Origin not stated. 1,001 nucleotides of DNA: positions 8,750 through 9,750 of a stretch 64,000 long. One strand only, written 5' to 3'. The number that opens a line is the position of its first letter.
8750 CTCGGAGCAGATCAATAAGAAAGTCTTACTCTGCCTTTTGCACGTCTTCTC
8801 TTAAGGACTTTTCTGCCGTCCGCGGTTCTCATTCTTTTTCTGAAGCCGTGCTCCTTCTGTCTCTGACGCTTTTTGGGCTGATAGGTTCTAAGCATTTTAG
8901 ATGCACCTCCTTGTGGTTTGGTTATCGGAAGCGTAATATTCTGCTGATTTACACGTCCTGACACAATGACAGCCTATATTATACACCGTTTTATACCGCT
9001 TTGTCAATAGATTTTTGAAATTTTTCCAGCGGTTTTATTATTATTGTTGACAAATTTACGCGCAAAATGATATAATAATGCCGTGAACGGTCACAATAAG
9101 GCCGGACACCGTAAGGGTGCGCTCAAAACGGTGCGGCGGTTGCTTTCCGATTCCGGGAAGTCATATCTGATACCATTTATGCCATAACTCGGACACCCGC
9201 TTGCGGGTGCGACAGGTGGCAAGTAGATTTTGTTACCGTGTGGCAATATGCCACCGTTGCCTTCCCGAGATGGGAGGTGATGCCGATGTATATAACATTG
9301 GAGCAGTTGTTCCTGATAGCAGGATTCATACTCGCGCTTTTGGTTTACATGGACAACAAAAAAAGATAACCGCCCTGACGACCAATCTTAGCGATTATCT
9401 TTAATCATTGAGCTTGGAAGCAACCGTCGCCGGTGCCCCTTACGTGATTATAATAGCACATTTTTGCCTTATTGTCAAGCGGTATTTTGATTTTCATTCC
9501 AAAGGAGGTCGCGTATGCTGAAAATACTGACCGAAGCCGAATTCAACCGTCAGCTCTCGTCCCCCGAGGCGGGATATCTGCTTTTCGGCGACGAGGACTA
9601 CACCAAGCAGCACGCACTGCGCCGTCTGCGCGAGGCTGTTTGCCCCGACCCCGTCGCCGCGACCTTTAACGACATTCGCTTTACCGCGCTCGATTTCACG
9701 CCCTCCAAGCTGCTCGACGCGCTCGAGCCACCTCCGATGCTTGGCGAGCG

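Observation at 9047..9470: Own-promoter RNA of about 360 nt, closed by ~25 bp of 5'-3' pairing, enclosing a 27-codon hydrophobic ORF with a switchable SD (candidate undescribed type I toxin or riboregulated micropeptide locus)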

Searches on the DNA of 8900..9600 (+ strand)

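Call 4: search_rna_families(source=window, start=8900, end=9600, threshold=evalue, max_evalue=10, show_alignments=4)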
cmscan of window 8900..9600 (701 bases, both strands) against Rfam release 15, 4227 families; matches with E-value up to 10: 2.
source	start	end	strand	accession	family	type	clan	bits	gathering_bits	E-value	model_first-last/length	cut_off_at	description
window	8983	9105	+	RF00623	P1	Gene;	-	13.8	100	3.2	1-180/180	no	Pseudomonas sRNA P1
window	9278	9305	+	RF01727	SAM-SAH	Cis-reg; riboswitch;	-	11.8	40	8.1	1-49/49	no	SAM/SAH riboswitch aptamer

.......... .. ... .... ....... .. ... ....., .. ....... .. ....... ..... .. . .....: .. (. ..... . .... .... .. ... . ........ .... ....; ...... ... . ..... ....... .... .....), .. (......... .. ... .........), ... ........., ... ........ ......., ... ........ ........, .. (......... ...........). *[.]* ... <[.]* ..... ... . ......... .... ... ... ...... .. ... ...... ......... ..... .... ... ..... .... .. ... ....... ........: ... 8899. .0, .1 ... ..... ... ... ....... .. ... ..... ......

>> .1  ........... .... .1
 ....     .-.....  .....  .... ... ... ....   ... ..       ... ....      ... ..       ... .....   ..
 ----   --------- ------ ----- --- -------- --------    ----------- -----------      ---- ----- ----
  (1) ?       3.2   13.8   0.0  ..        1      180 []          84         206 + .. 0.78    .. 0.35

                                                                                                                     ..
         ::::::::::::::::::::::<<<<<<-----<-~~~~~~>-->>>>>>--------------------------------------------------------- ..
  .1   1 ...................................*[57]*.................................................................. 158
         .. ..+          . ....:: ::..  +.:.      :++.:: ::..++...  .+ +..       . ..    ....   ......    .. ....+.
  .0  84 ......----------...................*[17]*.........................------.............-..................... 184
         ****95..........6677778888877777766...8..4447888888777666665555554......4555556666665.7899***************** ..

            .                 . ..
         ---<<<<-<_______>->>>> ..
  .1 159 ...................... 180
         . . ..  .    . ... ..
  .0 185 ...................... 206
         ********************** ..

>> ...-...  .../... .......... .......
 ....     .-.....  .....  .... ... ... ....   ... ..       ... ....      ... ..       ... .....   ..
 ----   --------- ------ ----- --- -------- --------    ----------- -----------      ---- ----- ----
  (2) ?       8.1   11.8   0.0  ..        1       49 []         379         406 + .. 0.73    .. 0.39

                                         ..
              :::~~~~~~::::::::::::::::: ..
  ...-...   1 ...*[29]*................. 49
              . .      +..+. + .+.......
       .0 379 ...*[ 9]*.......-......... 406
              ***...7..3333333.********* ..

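Call 13: search_dna_similar(query=window:9040-9500:+, collection=phages, mode=distant, max_evalue=0.01)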
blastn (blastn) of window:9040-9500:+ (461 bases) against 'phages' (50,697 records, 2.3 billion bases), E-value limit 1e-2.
No match.

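Call 14: search_dna_similar(query=window:9040-9500:+, collection=plasmids, mode=distant, max_evalue=0.01)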
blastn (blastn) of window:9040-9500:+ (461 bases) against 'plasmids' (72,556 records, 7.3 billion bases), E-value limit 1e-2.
No match.

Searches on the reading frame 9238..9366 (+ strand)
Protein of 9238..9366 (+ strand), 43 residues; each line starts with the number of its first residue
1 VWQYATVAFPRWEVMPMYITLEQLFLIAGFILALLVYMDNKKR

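Call 8: search_protein_families(library=pfam, proteins=[window:9238-9366:+], max_evalue=10)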
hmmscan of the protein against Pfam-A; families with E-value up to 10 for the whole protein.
seq(43 aa): 0 families

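Call 9: search_protein_families(library=ncbifam, proteins=[window:9238-9366:+], max_evalue=10)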
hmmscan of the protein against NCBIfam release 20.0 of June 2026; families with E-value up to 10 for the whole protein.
seq(43 aa): 0 families

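Call 28: find_homologous_proteins(query=window:9238-9366:+, max_evalue=10)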
Query seq(43 aa) (43 aa): 1 proteins with E <= 10 among 1 candidates.
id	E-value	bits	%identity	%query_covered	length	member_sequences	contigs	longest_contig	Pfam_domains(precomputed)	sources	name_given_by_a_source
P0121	9.8e-6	43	60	93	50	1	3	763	-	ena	-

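Call 30: find_encoding_contigs(protein=P0121, flank=5000, max_places=10)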
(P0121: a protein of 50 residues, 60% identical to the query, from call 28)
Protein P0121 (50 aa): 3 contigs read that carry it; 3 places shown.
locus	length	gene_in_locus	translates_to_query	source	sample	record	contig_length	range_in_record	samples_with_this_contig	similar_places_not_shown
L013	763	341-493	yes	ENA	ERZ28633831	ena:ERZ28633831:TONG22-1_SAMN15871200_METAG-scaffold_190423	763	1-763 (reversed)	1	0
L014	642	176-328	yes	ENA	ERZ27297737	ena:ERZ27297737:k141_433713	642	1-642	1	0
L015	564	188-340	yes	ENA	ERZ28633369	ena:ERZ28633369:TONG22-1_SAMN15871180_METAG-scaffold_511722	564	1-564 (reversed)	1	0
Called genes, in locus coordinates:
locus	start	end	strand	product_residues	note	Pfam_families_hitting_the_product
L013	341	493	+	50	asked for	-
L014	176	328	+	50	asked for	-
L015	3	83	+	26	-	?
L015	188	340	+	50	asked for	-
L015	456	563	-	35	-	?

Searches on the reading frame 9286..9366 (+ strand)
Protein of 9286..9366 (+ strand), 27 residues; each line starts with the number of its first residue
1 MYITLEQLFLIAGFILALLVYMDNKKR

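Call 8: search_protein_families(library=pfam, proteins=[window:9286-9366:+], max_evalue=10)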
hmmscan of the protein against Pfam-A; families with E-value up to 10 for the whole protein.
seq(27 aa): 0 families

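Call 9: search_protein_families(library=ncbifam, proteins=[window:9286-9366:+], max_evalue=10)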
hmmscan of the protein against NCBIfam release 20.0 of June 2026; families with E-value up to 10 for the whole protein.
seq(27 aa): 0 families

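Call 24: search_dna_similar(query=window:9286-9366:+, collection=phages, mode=protein, max_evalue=10)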
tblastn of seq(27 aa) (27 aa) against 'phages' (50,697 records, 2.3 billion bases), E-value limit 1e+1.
No match.

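Call 25: search_dna_similar(query=window:9286-9366:+, collection=plasmids, mode=protein, max_evalue=10)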
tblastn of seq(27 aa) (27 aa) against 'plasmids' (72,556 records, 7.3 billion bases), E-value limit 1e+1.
No match.

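Call 73: search_protein_families(library=pfam, alignment_id=A4, max_evalue=0.01)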
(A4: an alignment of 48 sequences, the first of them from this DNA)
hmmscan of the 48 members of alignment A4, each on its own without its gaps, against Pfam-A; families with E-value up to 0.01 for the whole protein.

A. member 1, seq(27 aa): 0 families

B. families by the number of members that match (of 48 scanned): 1 family
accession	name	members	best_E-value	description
PF16935.10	Hol_Tox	18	6.2e-07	Putative Holin-like Toxin (Hol-Tox)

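Call 74: search_solved_structures(query=A4, max_evalue=1)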
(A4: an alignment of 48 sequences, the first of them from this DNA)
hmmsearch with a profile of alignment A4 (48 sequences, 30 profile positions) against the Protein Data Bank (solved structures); distinct sequences matched with E-value up to 1: 1.
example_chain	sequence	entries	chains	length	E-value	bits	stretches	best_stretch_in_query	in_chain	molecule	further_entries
7ns1_A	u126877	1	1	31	0.00083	22.4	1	2-29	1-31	Snterotoxin A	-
